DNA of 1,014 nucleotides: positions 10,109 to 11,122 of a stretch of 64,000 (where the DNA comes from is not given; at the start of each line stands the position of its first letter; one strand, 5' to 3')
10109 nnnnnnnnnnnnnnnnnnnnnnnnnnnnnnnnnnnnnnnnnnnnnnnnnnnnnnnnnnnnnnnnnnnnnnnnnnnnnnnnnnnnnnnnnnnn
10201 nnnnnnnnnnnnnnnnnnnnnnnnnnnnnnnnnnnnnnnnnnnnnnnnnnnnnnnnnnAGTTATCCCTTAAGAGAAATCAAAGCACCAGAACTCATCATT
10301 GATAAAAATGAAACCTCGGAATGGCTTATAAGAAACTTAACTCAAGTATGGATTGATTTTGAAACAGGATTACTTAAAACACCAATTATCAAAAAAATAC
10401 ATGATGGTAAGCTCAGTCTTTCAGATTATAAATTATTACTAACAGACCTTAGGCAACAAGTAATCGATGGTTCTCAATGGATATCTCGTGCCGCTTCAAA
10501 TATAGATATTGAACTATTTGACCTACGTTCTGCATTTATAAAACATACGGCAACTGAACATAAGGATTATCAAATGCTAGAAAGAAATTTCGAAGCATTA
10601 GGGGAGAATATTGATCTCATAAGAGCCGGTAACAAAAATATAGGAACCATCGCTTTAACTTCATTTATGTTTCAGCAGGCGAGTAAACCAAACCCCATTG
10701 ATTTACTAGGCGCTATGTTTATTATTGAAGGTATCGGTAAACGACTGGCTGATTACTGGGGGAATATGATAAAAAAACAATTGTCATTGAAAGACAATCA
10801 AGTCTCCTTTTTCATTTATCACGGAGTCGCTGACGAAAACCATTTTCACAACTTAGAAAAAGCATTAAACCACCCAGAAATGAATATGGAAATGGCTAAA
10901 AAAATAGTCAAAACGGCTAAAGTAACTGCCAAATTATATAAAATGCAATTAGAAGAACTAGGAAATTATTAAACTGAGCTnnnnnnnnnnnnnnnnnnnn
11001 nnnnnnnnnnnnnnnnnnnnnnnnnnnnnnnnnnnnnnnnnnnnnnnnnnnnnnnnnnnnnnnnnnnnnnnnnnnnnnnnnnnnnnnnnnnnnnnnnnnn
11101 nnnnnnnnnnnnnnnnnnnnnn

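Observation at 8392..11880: Operon of a His-box membrane hydroxylase, a KAS III::heme-oxygenase-like diiron-type fusion and an unknown protein: candidate uncharacterised lipid/small-molecule pathway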

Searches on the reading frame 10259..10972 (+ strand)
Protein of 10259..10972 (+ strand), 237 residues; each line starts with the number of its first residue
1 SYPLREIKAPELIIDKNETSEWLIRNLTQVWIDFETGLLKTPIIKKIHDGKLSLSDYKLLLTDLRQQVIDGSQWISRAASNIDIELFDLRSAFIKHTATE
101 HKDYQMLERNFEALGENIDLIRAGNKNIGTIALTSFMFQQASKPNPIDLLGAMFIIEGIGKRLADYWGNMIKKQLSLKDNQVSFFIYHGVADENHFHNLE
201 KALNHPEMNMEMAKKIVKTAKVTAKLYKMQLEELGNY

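Call 14: find_homologous_proteins(query=window:10259-10972:+)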
Query window:10259-10972:+ (237 aa): 577 proteins with E <= 0.001 among 871 candidates; the best 120 are listed.
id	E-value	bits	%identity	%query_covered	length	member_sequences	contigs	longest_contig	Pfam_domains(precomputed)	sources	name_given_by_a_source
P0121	1.5e-128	445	85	100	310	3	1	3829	PF08541.17,PF14518.12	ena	-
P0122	3.3e-127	441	83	100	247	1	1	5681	PF14518.12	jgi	-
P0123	1.3e-125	435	81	100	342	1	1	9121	PF08541.17,PF14518.12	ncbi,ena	-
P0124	1.7e-123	428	83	97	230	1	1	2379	PF14518.12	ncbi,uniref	ncbi:iron-containing redox enzyme family protein, partial [Cellulophaga baltica]|uniref:iron-contain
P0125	1.0e-122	426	85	95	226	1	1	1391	PF14518.12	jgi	jgi:3-oxoacyl-[acyl-carrier-protein] synthase-3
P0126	1.3e-122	426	80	100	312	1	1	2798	PF08541.17,PF14518.12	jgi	jgi:3-oxoacyl-[acyl-carrier-protein] synthase-3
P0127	6.2e-122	423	77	100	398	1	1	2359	PF08541.17,PF14518.12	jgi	jgi:3-oxoacyl-[acyl-carrier-protein] synthase-3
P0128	3.0e-120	418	79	98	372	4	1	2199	PF08541.17,PF14518.12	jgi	jgi:3-oxoacyl-[acyl-carrier-protein] synthase-3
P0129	2.7e-118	412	78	100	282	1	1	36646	PF14518.12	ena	-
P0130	1.4e-117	409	75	100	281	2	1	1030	PF14518.12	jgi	jgi:3-oxoacyl-[acyl-carrier-protein] synthase-3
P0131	3.9e-117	408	78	97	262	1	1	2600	PF14518.12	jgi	jgi:3-oxoacyl-[acyl-carrier-protein] synthase-3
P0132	5.0e-117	407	77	99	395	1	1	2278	PF08541.17,PF14518.12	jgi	-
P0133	5.3e-117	407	76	100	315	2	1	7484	PF08541.17,PF14518.12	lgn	-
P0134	2.2e-116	405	77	97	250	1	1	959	PF14518.12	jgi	jgi:3-oxoacyl-[acyl-carrier-protein] synthase-3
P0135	8.4e-116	403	74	100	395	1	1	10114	PF08541.17,PF14518.12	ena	-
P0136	4.4e-115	401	75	100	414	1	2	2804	PF08541.17,PF14518.12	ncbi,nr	ncbi:MAG: iron-containing redox enzyme family protein, partial [Hymenobacteraceae bacterium]|nr:iron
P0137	6.9e-115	400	75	100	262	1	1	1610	PF14518.12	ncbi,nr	ncbi:MAG: iron-containing redox enzyme family protein, partial [Hymenobacteraceae bacterium]|nr:iron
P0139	5.6e-114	397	76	100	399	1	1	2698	PF08541.17,PF14518.12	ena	-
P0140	1.7e-113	396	76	98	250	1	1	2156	PF14518.12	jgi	jgi:3-oxoacyl-[acyl-carrier-protein] synthase-3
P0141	5.2e-112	391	73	98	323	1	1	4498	PF08541.17,PF14518.12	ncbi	ncbi:MAG: iron-containing redox enzyme family protein, partial [Cytophagaceae bacterium]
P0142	1.1e-111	390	76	95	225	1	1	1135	PF14518.12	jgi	jgi:3-oxoacyl-[acyl-carrier-protein] synthase-3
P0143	1.2e-111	390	74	99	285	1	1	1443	PF14518.12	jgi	jgi:3-oxoacyl-[acyl-carrier-protein] synthase-3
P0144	9.1e-111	387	74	97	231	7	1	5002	PF14518.12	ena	-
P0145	1.3e-109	383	72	99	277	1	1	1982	PF14518.12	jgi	jgi:3-oxoacyl-[acyl-carrier-protein] synthase-3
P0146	5.2e-107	375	81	89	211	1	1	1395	PF14518.12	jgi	jgi:3-oxoacyl-[acyl-carrier-protein] synthase-3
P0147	6.9e-106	371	77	90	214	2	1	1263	PF14518.12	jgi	-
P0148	1.8e-105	370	69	100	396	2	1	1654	PF08541.17,PF14518.12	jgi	jgi:3-oxoacyl-[acyl-carrier-protein] synthase-3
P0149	9.2e-103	361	76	91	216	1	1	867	PF14518.12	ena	-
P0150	2.0e-97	343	85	77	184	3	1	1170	PF14518.12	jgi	jgi:3-oxoacyl-[acyl-carrier-protein] synthase-3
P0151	1.1e-90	321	82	75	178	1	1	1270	PF14518.12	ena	-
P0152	4.5e-88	313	75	78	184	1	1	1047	PF14518.12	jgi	jgi:3-oxoacyl-[acyl-carrier-protein] synthase III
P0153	2.8e-87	310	80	73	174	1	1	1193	PF14518.12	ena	-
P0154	3.4e-86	307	75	78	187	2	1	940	PF14518.12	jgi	-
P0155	4.1e-86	306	62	97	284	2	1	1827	PF14518.12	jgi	jgi:3-oxoacyl-[acyl-carrier-protein] synthase-3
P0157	1.5e-83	298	59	98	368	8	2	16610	PF08541.17,PF14518.12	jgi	jgi:3-oxoacyl-[acyl-carrier-protein] synthase-3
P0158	2.3e-80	287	56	98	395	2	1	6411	PF08541.17,PF14518.12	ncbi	ncbi:MAG: 3-oxoacyl-[acyl-carrier-protein] synthase III C-terminal domain-containing protein, partia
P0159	5.8e-80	286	56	98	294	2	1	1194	PF14518.12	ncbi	ncbi:3-oxoacyl-(acyl carrier protein) synthase III [compost metagenome]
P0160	7.6e-80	286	56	98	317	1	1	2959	PF08541.17,PF14518.12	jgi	jgi:3-oxoacyl-[acyl-carrier-protein] synthase-3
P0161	1.3e-79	285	55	98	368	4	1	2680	PF08541.17,PF14518.12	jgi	jgi:3-oxoacyl-[acyl-carrier-protein] synthase-3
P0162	3.2e-79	284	56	97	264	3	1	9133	PF14518.12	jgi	jgi:3-oxoacyl-[acyl-carrier-protein] synthase-3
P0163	4.8e-79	283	56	99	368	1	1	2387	PF08541.17,PF14518.12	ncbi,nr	ncbi:MAG TPA: 3-oxoacyl-[acyl-carrier-protein] synthase III C-terminal domain-containing protein, pa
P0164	1.2e-78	282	57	97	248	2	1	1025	PF14518.12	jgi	-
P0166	2.5e-78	281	56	99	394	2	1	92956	PF08541.17,PF14518.12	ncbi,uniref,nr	ncbi:3-oxoacyl-[acyl-carrier-protein] synthase III C-terminal domain-containing protein [Paenibacill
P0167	5.7e-78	280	60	90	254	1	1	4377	PF14518.12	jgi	jgi:3-oxoacyl-[acyl-carrier-protein] synthase-3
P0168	6.0e-78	280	55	97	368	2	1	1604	PF08541.17,PF14518.12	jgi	jgi:3-oxoacyl-[acyl-carrier-protein] synthase-3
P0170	1.5e-77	278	55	97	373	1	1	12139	PF08541.17,PF14518.12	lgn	-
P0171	4.1e-77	277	54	100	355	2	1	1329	PF08541.17,PF14518.12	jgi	jgi:3-oxoacyl-[acyl-carrier-protein] synthase III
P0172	1.1e-76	275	54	98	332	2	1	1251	PF08541.17,PF14518.12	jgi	-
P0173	6.4e-76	273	57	92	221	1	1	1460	PF14518.12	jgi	jgi:3-oxoacyl-[acyl-carrier-protein] synthase-3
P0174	1.3e-75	272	52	98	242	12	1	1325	PF14518.12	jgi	jgi:3-oxoacyl-[acyl-carrier-protein] synthase-3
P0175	2.4e-75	271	54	98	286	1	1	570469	PF14518.12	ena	-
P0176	2.0e-74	268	57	91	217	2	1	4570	PF14518.12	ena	-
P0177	3.1e-74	267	58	90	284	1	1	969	PF14518.12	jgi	jgi:3-oxoacyl-[acyl-carrier-protein] synthase-3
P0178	7.7e-74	266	56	91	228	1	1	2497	PF14518.12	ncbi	ncbi:MAG: iron-containing redox enzyme family protein, partial [Acidobacteriota bacterium]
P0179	1.5e-73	265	52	99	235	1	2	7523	PF14518.12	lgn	-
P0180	2.6e-73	264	55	96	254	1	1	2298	PF14518.12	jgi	-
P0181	2.8e-73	264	56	93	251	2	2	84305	PF14518.12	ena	-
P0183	6.2e-73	263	79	64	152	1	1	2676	PF14518.12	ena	-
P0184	2.1e-72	261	55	94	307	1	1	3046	PF08541.17,PF14518.12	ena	-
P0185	3.6e-72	261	61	83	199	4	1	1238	PF14518.12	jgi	jgi:3-oxoacyl-[acyl-carrier-protein] synthase-3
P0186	4.6e-72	260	56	91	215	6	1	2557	PF14518.12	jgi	jgi:3-oxoacyl-[acyl-carrier-protein] synthase III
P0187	4.8e-72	260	55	95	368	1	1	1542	PF08541.17,PF14518.12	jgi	jgi:3-oxoacyl-[acyl-carrier-protein] synthase-3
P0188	5.7e-72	260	55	97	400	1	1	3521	PF08541.17,PF14518.12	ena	-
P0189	1.1e-71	259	54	97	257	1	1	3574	PF14518.12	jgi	jgi:3-oxoacyl-[acyl-carrier-protein] synthase-3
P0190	1.3e-71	259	53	98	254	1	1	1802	PF14518.12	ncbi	-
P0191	1.4e-71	259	56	90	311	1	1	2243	PF08541.17,PF14518.12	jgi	jgi:3-oxoacyl-[acyl-carrier-protein] synthase-3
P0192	1.9e-71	258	55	93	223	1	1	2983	PF14518.12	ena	-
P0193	2.5e-71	258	55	93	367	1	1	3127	PF08541.17,PF14518.12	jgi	jgi:3-oxoacyl-[acyl-carrier-protein] synthase III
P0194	3.6e-71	257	73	67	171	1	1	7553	PF14518.12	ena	-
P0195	4.4e-71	257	54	93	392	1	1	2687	PF08541.17,PF14518.12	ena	-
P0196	4.6e-71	257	55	93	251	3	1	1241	PF14518.12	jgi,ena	-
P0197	4.9e-71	257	54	96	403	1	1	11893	PF08541.17,PF14518.12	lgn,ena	-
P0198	5.9e-71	257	51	97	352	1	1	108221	PF08541.17,PF14518.12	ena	-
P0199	6.2e-71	257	51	97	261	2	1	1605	PF14518.12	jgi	jgi:3-oxoacyl-[acyl-carrier-protein] synthase-3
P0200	6.7e-71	256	74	64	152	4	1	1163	PF14518.12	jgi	jgi:3-oxoacyl-[acyl-carrier-protein] synthase-3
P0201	6.9e-71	256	55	90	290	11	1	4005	PF14518.12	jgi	jgi:3-oxoacyl-[acyl-carrier-protein] synthase-3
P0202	7.4e-71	256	54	92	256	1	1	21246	PF14518.12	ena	-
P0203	8.8e-71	256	54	93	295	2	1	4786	PF14518.12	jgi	-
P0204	1.1e-70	256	53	97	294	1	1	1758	PF14518.12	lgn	-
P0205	1.5e-70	255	51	96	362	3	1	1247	PF08541.17,PF14518.12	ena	-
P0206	1.6e-70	255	51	97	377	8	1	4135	PF08541.17,PF14518.12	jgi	jgi:3-oxoacyl-[acyl-carrier-protein] synthase-3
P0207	2.6e-70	255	50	99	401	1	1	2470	PF08541.17,PF14518.12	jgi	jgi:3-oxoacyl-[acyl-carrier-protein] synthase-3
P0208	2.7e-70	254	60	82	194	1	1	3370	PF14518.12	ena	-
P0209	2.7e-70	254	54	93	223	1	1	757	PF14518.12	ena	-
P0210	3.0e-70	254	54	93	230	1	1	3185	PF14518.12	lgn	-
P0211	3.8e-70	254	53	94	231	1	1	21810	PF14518.12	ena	-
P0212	4.6e-70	254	53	97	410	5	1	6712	PF08541.17,PF14518.12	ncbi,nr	ncbi:MAG: iron-containing redox enzyme family protein, partial [Blastocatellia bacterium]|nr:iron-co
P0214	8.0e-70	253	77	63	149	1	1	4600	PF14518.12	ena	-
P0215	9.6e-70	253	51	91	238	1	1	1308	PF14518.12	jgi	jgi:3-oxoacyl-[acyl-carrier-protein] synthase-3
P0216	1.0e-69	253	50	97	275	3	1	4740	PF14518.12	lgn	-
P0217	1.2e-69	252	56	90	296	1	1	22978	PF14518.12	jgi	jgi:3-oxoacyl-[acyl-carrier-protein] synthase-3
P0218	1.2e-69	252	56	90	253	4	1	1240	PF14518.12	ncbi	-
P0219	1.5e-69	252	53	91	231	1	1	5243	PF14518.12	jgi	jgi:3-oxoacyl-[acyl-carrier-protein] synthase-3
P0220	1.7e-69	252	49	97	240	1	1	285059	PF14518.12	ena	-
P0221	2.3e-69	251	51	91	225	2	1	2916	PF14518.12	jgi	jgi:3-oxoacyl-[acyl-carrier-protein] synthase-3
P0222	2.3e-69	251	54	92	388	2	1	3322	PF08541.17,PF14518.12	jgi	jgi:3-oxoacyl-[acyl-carrier-protein] synthase-3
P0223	3.3e-69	251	52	93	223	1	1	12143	PF14518.12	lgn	-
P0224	3.6e-69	251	55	93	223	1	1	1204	PF14518.12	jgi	jgi:3-oxoacyl-[acyl-carrier-protein] synthase-3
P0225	4.1e-69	251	54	90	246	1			PF14518.12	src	-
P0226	4.5e-69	250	52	93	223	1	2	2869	PF14518.12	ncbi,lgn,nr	ncbi:MAG TPA: iron-containing redox enzyme family protein [Alphaproteobacteria bacterium]|nr:iron-co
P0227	5.7e-69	250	49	99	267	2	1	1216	PF14518.12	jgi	jgi:3-oxoacyl-[acyl-carrier-protein] synthase-3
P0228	7.2e-69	250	54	90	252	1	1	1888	PF14518.12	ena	-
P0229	7.2e-69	250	49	96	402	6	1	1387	PF08541.17,PF14518.12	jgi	jgi:3-oxoacyl-[acyl-carrier-protein] synthase-3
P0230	9.4e-69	249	53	92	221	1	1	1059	PF14518.12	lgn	-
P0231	9.9e-69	249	49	97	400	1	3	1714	PF08541.17,PF14518.12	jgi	jgi:3-oxoacyl-[acyl-carrier-protein] synthase-3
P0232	1.0e-68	249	58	83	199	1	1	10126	PF14518.12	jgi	-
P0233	1.5e-68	249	50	97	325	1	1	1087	PF08541.17,PF14518.12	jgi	jgi:3-oxoacyl-[acyl-carrier-protein] synthase III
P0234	1.8e-68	249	50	96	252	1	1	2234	PF14518.12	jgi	-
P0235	2.7e-68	248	51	93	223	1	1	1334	PF14518.12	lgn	-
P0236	3.2e-68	248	53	94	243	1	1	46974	PF14518.12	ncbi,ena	-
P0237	3.2e-68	248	51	93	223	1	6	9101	PF14518.12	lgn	-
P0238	3.6e-68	248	54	90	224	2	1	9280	PF14518.12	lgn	-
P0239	3.6e-68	248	50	93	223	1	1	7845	PF14518.12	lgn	-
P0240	3.6e-68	248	50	93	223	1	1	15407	PF14518.12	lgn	-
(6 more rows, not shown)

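Call 15: find_encoding_contigs(protein=P0240, flank=7000, max_places=3)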
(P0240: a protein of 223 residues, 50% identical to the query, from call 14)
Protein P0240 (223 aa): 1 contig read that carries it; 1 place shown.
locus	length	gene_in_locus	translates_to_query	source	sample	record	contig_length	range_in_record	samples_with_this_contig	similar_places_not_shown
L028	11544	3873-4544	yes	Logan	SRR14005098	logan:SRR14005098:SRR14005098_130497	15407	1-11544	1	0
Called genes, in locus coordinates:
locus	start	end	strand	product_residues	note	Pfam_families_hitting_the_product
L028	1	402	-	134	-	?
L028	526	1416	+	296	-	PF00126:HTH_1, PF03466:LysR_substrate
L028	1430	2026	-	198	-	-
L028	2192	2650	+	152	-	-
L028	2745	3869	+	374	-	PF00108:Thiolase_N (weak), PF00109:ketoacyl-synt (weak), PF08545:ACP_syn_III (faint), PF08541:ACP_syn_III_C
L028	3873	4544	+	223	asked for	PF14518:Haem_oxygenas_2 (weak)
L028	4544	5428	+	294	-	PF22523:DUF6999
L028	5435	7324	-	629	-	PF00005:ABC_tran, PF02463:SMC_N (faint), PF03193:RsgA_GTPase (faint), PF13555:AAA_29 (faint), PF12848:ABC_tran_Xtn, PF00005:ABC_tran, PF13304:AAA_21 (weak), PF16326:ABC_tran_CTD, +3 more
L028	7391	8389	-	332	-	PF00586:AIRS, PF02769:AIRS_C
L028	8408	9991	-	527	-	PF02142:MGS, PF01808:AICARFT_IMPCHas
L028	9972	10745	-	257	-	PF13507:GATase_5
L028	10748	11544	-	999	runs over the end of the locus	PF18072:FGAR-AT_linker, PF00586:AIRS, PF02769:AIRS_C, PF00586:AIRS, PF02769:AIRS_C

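Call 16: find_encoding_contigs(protein=P0166, flank=7000, max_places=3)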
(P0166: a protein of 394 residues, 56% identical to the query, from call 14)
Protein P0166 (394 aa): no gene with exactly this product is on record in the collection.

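Call 17: find_encoding_contigs(protein=P0220, flank=7000, max_places=3)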
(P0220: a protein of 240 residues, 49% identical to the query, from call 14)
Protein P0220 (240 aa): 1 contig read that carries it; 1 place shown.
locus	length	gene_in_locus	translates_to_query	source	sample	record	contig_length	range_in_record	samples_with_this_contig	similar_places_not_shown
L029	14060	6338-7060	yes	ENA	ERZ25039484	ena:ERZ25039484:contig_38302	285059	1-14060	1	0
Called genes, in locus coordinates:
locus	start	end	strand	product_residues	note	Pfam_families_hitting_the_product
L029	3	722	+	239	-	?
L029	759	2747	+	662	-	PF00069:Pkinase, PF07714:PK_Tyr_Ser-Thr, PF00069:Pkinase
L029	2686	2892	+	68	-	-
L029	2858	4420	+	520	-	PF24817:WD40_WDHD1_1st, PF25174:Beta-prop_THOC3, PF23381:Beta-prop_IFT122_1st, PF25175:Beta-prop_WDR5, PF24814:WD40_Prp19 (weak), PF25173:Beta-prop_WDR3_1st, PF23381:Beta-prop_IFT122_1st, PF24814:WD40_Prp19 (weak), +10 more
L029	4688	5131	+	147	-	PF07719:TPR_2 (faint), PF13176:TPR_7 (faint), PF13181:TPR_8 (faint), PF13432:TPR_16 (weak), PF13424:TPR_12 (weak)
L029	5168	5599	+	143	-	-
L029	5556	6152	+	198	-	-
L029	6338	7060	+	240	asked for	PF14518:Haem_oxygenas_2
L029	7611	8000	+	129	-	PF22523:DUF6999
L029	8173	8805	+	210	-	PF04116:FA_hydroxylase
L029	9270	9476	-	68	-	-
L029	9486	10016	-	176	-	-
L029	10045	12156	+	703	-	PF00069:Pkinase, PF07714:PK_Tyr_Ser-Thr (faint), PF13374:TPR_10 (faint), PF00515:TPR_1 (faint), PF07719:TPR_2 (faint), PF13181:TPR_8 (faint), PF13424:TPR_12 (weak)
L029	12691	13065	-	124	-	-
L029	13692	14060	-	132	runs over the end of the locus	PF03795:YCII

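Call 31: predict_structure(alignment_id=A1)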
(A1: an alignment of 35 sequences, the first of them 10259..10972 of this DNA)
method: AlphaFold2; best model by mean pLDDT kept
length: 237 residues; sequences in the alignment: 35
mean_pLDDT: 92.3   pTM: 0.90
mean pLDDT of the five models: 92.3, 91.5, 91.2, 91.0, 90.8
residues with pLDDT >= 90: 179; 70-90: 53; 50-70: 5; < 50: 0
segments of 3 or more residues with pLDDT < 50: none
pLDDT, mean of each block of 10 residues (from residue 1): 79 90 96 96 95 96 95 95 91 85 94 97 93 97 96 94 94 97 90 78 87 98 98 82
secondary structure, 60 per line:
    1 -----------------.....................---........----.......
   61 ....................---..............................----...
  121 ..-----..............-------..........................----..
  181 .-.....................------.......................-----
elements in order: H18-38 H42-49 H54-80 H84-113 H118-122 H128-141 H149-174 H183-203 H210-232

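Call 34: fold_search(model_id=the predicted structure, library=pdb)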
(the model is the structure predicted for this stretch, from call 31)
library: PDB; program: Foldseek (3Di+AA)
matches with E <= 10: 667; with E <= 0.001: 66
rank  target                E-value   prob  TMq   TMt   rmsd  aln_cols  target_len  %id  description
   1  3dde_A                7.8e-07  1.00  0.83  0.84   2.1       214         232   17  Crystal structure of a domain of unknown function with a heme oxygenase-like fold (sden_3740) from shewanella denitrif (released 2008-06-24)
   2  3dde_B                1.3e-06  1.00  0.78  0.80   2.6       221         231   17  Crystal structure of a domain of unknown function with a heme oxygenase-like fold (sden_3740) from shewanella denitrif (released 2008-06-24)
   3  8vag_A                9.6e-06  1.00  0.76  0.84   2.6       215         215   15  Crystal structure of MnII/MnII CtCADD from Chlamydia trachomatis (released 2024-11-06)
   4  1wnv_B                2.2e-05  1.00  0.67  0.74   4.6       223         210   12  D136A mutant of Heme Oxygenase from Corynebacterium diphtheriae (HmuO) (released 2004-11-09)
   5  4gph_C                2.2e-05  1.00  0.64  0.71   4.8       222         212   14  Structure of HmuO, heme oxygenase from Corynebacterium diphtheriae, in complex with the putative reaction intermediate (released 2013-08-21)
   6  8va9_A                2.3e-05  1.00  0.77  0.84   2.5       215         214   13  Crystal structure of FeII/MnII CtCADD from Chlamydia trachomatis (released 2024-11-06)
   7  9fvs                  2.6e-05  1.00  0.64  0.71   4.5       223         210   12  Crystal structure of Heme-Oxygenase mutant G139A from Corynebacterium diphtheriae complexed with Cobalt-porphyrine (HumO (released 2024-10-16)
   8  1iw1_A                3.1e-05  1.00  0.65  0.71   4.6       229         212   13  Crystal structure of a heme oxygenase (HmuO) from Corynebacterium diphtheriae complexed with heme in the ferrous state (released 2003-04-04)
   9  1wnw_B                3.7e-05  1.00  0.65  0.72   4.7       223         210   13  D136N mutant of Heme Oxygenase from Corynebacterium diphtheriae (HmuO) (released 2004-11-09)
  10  9fy4_H                3.7e-05  1.00  0.64  0.72   4.4       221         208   13  Crystal structure of Heme-Oxygenase mutant I143K from Corynebacterium diphtheriae complexed with Cobalt-porphyrine (Hu (released 2024-10-16)
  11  9fw4_A                4.0e-05  1.00  0.64  0.71   4.4       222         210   13  Crystal structure of Heme-Oxygenase mutant H20C from Corynebacterium diphtheriae complexed with Cobalt-porphyrine (Hum (released 2024-10-16)
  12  4gpc_B                6.0e-05  1.00  0.65  0.72   4.7       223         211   13  Structure of the biliverdin-HmuO, heme oxygenase from Corynebacterium diphtheriae (released 2013-08-21)
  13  9fy4_A                6.3e-05  1.00  0.68  0.75   3.8       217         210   13  Crystal structure of Heme-Oxygenase mutant I143K from Corynebacterium diphtheriae complexed with Cobalt-porphyrine (Hu (released 2024-10-16)
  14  2gm8_B                6.6e-05  1.00  0.75  0.82   3.3       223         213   12  TenA Homolog/Thi-4 Thiaminase complexed with product 4-amino-5-hydroxymethyl-2-methylpyrimidine (released 2006-04-18)
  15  1rcw_A                7.2e-05  1.00  0.77  0.85   2.4       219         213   15  Crystal structure of CT610 from Chlamydia trachomatis (released 2004-05-04)
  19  1rcw_B                9.0e-05  1.00  0.77  0.85   2.4       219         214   15  Crystal structure of CT610 from Chlamydia trachomatis (released 2004-05-04)
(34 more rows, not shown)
